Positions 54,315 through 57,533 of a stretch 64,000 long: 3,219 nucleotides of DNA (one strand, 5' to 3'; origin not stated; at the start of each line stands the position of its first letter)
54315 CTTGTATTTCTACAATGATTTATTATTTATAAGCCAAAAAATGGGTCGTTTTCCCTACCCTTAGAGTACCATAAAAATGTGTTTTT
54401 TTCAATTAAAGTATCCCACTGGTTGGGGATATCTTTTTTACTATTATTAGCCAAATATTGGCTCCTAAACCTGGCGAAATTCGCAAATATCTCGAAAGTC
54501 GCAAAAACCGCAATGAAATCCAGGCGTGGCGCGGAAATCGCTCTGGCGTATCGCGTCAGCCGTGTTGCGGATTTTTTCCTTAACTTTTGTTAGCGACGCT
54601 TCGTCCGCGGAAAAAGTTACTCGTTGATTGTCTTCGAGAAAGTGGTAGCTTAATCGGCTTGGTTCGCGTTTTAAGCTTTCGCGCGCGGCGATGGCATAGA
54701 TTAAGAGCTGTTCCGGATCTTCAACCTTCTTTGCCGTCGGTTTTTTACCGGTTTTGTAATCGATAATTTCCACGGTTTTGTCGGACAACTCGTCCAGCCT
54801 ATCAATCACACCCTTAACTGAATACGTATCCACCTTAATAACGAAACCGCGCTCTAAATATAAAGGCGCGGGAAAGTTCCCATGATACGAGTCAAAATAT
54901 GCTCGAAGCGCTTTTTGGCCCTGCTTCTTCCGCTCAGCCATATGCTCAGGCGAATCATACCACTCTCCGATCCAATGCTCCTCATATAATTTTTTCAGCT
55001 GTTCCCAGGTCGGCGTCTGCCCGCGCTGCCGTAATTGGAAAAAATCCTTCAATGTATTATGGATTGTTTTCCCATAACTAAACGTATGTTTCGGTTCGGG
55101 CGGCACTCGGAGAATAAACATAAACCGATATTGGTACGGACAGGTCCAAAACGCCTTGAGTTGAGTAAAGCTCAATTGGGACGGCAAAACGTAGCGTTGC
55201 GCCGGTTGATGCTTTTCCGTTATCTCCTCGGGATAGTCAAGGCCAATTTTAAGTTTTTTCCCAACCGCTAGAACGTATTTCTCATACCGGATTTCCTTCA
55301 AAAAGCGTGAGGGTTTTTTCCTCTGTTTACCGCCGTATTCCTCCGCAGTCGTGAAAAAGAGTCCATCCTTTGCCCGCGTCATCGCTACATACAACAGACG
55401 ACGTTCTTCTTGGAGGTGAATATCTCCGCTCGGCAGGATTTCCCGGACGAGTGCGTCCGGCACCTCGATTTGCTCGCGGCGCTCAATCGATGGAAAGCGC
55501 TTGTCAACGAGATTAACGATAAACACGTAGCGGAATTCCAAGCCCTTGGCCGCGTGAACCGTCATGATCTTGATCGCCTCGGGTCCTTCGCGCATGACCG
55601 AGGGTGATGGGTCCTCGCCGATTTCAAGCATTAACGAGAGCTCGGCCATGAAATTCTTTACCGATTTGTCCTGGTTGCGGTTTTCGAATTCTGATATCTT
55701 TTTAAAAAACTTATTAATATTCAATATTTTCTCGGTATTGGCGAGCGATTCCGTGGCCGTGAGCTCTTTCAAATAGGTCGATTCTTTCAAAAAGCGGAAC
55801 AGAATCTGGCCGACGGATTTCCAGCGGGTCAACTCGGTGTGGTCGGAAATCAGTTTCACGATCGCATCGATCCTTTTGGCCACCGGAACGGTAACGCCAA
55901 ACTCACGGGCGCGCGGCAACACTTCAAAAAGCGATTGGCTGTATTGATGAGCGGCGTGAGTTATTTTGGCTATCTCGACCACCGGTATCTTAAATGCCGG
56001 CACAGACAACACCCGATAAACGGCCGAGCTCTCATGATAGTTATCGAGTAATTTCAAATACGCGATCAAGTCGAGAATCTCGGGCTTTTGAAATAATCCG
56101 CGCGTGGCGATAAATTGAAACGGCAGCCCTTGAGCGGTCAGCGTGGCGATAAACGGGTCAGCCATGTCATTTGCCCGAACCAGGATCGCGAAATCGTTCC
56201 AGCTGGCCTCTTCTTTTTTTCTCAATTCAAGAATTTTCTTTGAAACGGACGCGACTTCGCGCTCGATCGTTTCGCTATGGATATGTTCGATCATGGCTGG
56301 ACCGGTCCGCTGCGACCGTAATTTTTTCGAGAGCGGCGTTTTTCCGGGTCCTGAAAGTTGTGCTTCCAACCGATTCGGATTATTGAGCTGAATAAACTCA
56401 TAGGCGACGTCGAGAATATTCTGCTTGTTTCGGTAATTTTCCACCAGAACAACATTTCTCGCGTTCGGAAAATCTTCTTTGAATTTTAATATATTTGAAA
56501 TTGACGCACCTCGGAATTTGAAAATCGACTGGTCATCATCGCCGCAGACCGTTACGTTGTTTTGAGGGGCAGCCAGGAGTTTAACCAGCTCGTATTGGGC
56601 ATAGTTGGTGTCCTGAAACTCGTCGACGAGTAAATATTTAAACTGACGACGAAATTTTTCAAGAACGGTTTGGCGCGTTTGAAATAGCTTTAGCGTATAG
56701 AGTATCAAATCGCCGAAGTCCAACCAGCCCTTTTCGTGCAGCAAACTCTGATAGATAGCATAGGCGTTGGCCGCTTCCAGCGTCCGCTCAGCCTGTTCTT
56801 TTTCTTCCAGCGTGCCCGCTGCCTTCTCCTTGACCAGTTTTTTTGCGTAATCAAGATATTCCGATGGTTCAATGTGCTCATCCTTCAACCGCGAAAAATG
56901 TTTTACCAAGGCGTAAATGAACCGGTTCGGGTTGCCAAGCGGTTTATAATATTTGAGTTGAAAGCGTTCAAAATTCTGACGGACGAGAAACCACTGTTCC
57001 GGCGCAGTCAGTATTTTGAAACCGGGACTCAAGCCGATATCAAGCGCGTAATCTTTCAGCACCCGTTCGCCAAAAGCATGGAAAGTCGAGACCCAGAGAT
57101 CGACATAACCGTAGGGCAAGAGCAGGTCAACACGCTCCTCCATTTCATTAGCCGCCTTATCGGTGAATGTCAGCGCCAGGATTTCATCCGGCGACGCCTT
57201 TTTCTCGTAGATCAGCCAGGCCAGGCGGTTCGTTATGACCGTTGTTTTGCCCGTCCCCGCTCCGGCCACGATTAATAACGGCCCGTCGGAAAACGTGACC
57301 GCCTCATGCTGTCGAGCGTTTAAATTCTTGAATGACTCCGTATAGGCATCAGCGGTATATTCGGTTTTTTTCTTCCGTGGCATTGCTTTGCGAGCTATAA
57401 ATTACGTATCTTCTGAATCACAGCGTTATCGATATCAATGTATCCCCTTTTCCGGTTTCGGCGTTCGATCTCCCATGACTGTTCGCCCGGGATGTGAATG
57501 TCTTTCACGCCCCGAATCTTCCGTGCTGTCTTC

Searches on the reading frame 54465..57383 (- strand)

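Call 37: search_protein_families(library=pfam, proteins=[window:54465-57383:-])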
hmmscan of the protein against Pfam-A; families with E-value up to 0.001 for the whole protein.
window:54465-57383:- (972 aa): 9 families
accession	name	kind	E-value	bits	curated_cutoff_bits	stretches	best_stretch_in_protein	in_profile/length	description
PF00580.27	UvrD-helicase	-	4.6e-79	266.3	23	1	21-306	1-271/271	UvrD/REP helicase N-terminal domain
PF13361.12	UvrD_C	-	7.4e-56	190.5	25.6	1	311-681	1-349/350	UvrD-like helicase C-terminal domain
PF12705.13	PDDEXK_1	-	4e-37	128.9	22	1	736-968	1-247/247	PD-(D/E)XK nuclease superfamily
PF13245.12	AAA_19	-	8.4e-24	84.7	25.1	1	25-290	1-133/134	AAA domain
PF13538.12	UvrD_C_2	-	2.7e-11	43.6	27.4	2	656-676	30-50/52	UvrD-like helicase C-terminal domain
PF13604.12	AAA_30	-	5.4e-07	30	27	0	21-86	2-67/191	AAA domain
PF01443.25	Viral_helicase1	-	7.7e-07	29.6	21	0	238-298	48-109/228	Viral superfamily 1 RNA helicase core domain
PF10926.14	DUF2800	-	5.6e-06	26.2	21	1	866-970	127-235/368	Protein of unknown function (DUF2800)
PF01930.23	Cas_Cas4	-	3.1e-05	24.6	22.7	0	857-967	53-158/160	Domain of unknown function DUF83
